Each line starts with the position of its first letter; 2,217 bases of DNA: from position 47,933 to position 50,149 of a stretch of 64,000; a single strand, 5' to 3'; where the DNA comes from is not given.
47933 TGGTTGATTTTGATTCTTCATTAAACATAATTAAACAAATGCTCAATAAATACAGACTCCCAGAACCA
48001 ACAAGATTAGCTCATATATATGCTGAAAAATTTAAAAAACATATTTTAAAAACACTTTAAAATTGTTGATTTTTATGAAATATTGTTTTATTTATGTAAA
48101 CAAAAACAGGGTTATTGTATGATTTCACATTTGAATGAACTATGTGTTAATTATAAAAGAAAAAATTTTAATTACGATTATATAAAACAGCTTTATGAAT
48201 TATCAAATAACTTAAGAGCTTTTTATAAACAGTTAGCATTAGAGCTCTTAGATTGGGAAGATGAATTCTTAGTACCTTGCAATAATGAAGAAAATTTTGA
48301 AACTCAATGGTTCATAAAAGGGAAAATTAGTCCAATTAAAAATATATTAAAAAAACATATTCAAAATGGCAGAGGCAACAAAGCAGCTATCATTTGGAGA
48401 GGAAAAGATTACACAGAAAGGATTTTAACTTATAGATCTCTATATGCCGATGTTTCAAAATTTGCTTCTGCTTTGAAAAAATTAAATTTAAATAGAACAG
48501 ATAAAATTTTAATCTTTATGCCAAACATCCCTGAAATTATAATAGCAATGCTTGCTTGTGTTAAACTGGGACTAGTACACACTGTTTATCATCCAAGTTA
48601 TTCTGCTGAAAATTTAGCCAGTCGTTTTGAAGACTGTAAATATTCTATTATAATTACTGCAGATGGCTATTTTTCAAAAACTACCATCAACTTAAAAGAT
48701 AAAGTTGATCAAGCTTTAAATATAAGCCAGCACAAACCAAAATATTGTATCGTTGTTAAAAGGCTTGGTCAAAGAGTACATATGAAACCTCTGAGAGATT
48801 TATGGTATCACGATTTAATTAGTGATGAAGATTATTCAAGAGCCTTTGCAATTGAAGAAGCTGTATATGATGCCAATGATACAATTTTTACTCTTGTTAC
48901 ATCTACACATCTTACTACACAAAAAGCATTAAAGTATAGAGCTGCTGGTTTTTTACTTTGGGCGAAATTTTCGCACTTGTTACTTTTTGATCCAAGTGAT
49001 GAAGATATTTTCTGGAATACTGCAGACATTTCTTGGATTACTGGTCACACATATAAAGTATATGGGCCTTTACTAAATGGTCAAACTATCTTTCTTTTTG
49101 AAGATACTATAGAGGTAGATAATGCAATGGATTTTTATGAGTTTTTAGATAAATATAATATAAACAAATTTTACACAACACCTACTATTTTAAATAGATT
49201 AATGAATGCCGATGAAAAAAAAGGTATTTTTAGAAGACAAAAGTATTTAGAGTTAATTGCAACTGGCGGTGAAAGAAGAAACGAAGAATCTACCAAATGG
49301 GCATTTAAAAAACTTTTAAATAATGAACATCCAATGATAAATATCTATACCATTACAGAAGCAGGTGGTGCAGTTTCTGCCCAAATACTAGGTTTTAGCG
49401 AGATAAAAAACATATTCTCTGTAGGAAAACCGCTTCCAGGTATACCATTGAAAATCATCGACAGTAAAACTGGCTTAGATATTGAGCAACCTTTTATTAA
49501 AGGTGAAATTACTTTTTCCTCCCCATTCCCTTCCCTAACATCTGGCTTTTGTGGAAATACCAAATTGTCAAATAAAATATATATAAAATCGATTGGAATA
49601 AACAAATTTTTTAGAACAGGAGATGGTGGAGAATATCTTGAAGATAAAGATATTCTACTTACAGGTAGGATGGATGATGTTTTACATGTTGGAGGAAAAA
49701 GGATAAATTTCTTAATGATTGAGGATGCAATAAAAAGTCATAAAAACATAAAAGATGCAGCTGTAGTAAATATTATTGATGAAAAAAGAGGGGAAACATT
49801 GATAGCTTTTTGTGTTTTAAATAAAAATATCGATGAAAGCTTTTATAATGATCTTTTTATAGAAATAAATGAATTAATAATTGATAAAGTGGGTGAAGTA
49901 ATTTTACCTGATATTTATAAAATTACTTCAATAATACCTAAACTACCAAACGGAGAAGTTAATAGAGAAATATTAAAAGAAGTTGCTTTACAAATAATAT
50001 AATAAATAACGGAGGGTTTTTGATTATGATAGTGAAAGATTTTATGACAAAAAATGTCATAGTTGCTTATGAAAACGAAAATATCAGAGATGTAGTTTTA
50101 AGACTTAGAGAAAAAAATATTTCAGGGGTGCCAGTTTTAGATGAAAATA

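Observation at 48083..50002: Acetyl-CoA-synthetase-like protein with a degenerate P-loop and no catalytic lysine: a likely pseudo-enzyme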

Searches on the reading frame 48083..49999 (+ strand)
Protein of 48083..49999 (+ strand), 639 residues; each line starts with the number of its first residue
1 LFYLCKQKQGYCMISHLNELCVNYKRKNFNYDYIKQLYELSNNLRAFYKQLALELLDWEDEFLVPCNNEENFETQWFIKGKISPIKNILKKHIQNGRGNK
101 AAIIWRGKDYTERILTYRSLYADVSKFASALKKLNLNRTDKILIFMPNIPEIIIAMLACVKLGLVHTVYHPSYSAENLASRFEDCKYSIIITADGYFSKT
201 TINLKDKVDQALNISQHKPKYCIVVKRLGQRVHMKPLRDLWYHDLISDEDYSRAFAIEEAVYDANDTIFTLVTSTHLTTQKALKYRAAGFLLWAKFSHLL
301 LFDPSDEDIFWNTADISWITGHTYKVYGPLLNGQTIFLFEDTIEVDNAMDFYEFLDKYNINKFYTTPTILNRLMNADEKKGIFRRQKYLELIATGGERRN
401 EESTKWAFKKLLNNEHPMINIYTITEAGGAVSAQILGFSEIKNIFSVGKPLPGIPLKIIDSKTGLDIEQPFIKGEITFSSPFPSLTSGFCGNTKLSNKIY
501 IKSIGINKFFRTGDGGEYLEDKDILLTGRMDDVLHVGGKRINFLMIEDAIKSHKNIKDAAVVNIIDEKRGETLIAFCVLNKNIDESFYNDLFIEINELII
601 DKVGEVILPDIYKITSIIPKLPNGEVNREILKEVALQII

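Call 3: search_protein_families(library=pfam, proteins=[window:48083-49999:+], max_evalue=0.01)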
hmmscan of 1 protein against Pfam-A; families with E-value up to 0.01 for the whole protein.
window:48083-49999:+ (639 aa): 3 families
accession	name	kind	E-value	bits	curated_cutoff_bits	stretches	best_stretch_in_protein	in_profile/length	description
PF00501.34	AMP-binding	-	4.6e-53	180.8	29.9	1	95-481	6-377/384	AMP-binding enzyme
PF13193.12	AMP-binding_C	-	7.2e-09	36.9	24.5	1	546-624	2-75/76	AMP-binding enzyme C-terminal domain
PF18903.5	DUF5659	-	0.0028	17.9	23.6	1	332-373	30-72/75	Domain of unknown function (DUF5659)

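Call 4: search_protein_families(library=ncbifam, proteins=[window:48083-49999:+], max_evalue=0.01)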
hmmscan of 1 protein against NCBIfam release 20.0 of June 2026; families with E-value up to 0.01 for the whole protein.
window:48083-49999:+ (639 aa): 98 families (the best 25 are shown)
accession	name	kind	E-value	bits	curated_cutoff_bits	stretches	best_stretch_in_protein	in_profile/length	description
NF001208.0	PRK00174.1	subfamily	8.9e-137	457.1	657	1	28-635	23-620/649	acetate--CoA ligase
TIGR02188.1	Ac_CoA_lig_AcsA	equivalog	2.4e-135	452.2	724.95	1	33-635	7-605/629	acetate--CoA ligase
NF007815.0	PRK10524.1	equivalog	3.4e-87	293.5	955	1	36-635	6-603/629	propionate--CoA ligase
TIGR02316.1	propion_prpE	equivalog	2.4e-76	257.7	827.4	1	44-635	14-602/628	propionate--CoA ligase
NF003313.0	PRK04319.1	equivalog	1.7e-67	228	729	1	68-637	29-563/574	acetate--CoA ligase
NF002937.0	PRK03584.1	subfamily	5.3e-42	143.8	639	1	26-620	30-610/657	acetoacetate--CoA ligase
NF004837.0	PRK06187.1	subfamily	3.7e-40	137.7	476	1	85-634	10-521/531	long-chain-fatty-acid--CoA ligase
NF047394.1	AcylCoAsynMbcS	equivalog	9.7e-36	123.4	850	1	97-634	24-519/525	acyl-CoA synthetase MbcS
TIGR01733.1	AA-adenyl-dom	subfamily_domain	8.2e-35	120.4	317.4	2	323-561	176-409/409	amino acid adenylation domain-containing protein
TIGR01734.1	D-ala-DACP-lig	equivalog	6.7e-29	100.8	559.85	2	217-633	96-500/504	D-alanine--poly(phosphoribitol) ligase subunit DltA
TIGR01217.1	ac_ac_CoA_syn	equivalog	6.9e-29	100.5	520.9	1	67-624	72-613/652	acetoacetate--CoA ligase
NF003417.0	PRK04813.1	subfamily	8.1e-29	100.5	476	2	217-633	99-501/505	D-alanine--poly(phosphoribitol) ligase subunit DltA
NF047350.1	aureusi_NRPS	equivalog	2e-26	91.3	2500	1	97-597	1447-1882/2373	aureusimine non-ribosomal peptide synthetase AusA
NF006181.0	PRK08314.1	subfamily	2.5e-26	92.1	705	1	110-634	45-553/563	long-chain-fatty-acid--CoA ligase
NF004758.0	PRK06087.1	equivalog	7e-26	90.7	736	1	113-633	49-533/548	medium-chain fatty-acid--CoA ligase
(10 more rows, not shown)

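Call 5: search_solved_structures(query=window:48083-49999:+, show_alignments=3)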
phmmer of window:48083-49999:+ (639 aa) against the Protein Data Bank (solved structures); distinct sequences matched with E-value up to 0.001: 167 (the best 60 are shown).
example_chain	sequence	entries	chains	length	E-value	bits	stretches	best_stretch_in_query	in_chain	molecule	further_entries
7mmz_A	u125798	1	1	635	1.7e-91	310.8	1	43-636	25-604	Acetyl-coenzyme A synthetase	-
2p2b_A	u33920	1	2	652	1e-89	304.9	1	54-635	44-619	Acetyl-coenzyme A synthetase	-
2p20_A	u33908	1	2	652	1.4e-89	304.4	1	54-635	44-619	Acetyl-coenzyme A synthetase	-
2p2m_A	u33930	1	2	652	2e-89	304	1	54-635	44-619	Acetyl-coenzyme A synthetase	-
2p2q_A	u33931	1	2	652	2.6e-89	303.5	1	54-635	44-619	Acetyl-coenzyme A synthetase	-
2p2f_A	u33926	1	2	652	2.7e-89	303.5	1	54-635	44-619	Acetyl-coenzyme A synthetase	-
5jrh_A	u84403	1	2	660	2.8e-89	303.5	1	54-635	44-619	Acetyl-coenzyme A synthetase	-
2p2j_A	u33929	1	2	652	5e-89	302.6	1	54-635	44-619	Acetyl-coenzyme A synthetase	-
1pg3_A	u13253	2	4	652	3.4e-88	299.9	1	54-635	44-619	acetyl-CoA synthetase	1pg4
7kdn_A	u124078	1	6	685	3.4e-84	286.7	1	31-634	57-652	Acetyl-coenzyme A synthetase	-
7kcp_A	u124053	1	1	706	2.1e-78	267.6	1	34-634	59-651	Acetyl-coenzyme A synthetase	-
7kq6_A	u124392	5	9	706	6e-78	266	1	34-634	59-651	Acetyl-coenzyme A synthetase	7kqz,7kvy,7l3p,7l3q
11km_A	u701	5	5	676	1.2e-75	258.4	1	31-634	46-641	Acetyl-coenzyme A synthetase | Probable acetyl-coenzyme A synthetase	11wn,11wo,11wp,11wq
8rpk_A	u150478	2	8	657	2.3e-73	250.9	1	25-632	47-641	Acetate--CoA ligase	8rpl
5ifi_A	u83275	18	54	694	8.3e-73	249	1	33-634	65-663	Acetyl-coenzyme A synthetase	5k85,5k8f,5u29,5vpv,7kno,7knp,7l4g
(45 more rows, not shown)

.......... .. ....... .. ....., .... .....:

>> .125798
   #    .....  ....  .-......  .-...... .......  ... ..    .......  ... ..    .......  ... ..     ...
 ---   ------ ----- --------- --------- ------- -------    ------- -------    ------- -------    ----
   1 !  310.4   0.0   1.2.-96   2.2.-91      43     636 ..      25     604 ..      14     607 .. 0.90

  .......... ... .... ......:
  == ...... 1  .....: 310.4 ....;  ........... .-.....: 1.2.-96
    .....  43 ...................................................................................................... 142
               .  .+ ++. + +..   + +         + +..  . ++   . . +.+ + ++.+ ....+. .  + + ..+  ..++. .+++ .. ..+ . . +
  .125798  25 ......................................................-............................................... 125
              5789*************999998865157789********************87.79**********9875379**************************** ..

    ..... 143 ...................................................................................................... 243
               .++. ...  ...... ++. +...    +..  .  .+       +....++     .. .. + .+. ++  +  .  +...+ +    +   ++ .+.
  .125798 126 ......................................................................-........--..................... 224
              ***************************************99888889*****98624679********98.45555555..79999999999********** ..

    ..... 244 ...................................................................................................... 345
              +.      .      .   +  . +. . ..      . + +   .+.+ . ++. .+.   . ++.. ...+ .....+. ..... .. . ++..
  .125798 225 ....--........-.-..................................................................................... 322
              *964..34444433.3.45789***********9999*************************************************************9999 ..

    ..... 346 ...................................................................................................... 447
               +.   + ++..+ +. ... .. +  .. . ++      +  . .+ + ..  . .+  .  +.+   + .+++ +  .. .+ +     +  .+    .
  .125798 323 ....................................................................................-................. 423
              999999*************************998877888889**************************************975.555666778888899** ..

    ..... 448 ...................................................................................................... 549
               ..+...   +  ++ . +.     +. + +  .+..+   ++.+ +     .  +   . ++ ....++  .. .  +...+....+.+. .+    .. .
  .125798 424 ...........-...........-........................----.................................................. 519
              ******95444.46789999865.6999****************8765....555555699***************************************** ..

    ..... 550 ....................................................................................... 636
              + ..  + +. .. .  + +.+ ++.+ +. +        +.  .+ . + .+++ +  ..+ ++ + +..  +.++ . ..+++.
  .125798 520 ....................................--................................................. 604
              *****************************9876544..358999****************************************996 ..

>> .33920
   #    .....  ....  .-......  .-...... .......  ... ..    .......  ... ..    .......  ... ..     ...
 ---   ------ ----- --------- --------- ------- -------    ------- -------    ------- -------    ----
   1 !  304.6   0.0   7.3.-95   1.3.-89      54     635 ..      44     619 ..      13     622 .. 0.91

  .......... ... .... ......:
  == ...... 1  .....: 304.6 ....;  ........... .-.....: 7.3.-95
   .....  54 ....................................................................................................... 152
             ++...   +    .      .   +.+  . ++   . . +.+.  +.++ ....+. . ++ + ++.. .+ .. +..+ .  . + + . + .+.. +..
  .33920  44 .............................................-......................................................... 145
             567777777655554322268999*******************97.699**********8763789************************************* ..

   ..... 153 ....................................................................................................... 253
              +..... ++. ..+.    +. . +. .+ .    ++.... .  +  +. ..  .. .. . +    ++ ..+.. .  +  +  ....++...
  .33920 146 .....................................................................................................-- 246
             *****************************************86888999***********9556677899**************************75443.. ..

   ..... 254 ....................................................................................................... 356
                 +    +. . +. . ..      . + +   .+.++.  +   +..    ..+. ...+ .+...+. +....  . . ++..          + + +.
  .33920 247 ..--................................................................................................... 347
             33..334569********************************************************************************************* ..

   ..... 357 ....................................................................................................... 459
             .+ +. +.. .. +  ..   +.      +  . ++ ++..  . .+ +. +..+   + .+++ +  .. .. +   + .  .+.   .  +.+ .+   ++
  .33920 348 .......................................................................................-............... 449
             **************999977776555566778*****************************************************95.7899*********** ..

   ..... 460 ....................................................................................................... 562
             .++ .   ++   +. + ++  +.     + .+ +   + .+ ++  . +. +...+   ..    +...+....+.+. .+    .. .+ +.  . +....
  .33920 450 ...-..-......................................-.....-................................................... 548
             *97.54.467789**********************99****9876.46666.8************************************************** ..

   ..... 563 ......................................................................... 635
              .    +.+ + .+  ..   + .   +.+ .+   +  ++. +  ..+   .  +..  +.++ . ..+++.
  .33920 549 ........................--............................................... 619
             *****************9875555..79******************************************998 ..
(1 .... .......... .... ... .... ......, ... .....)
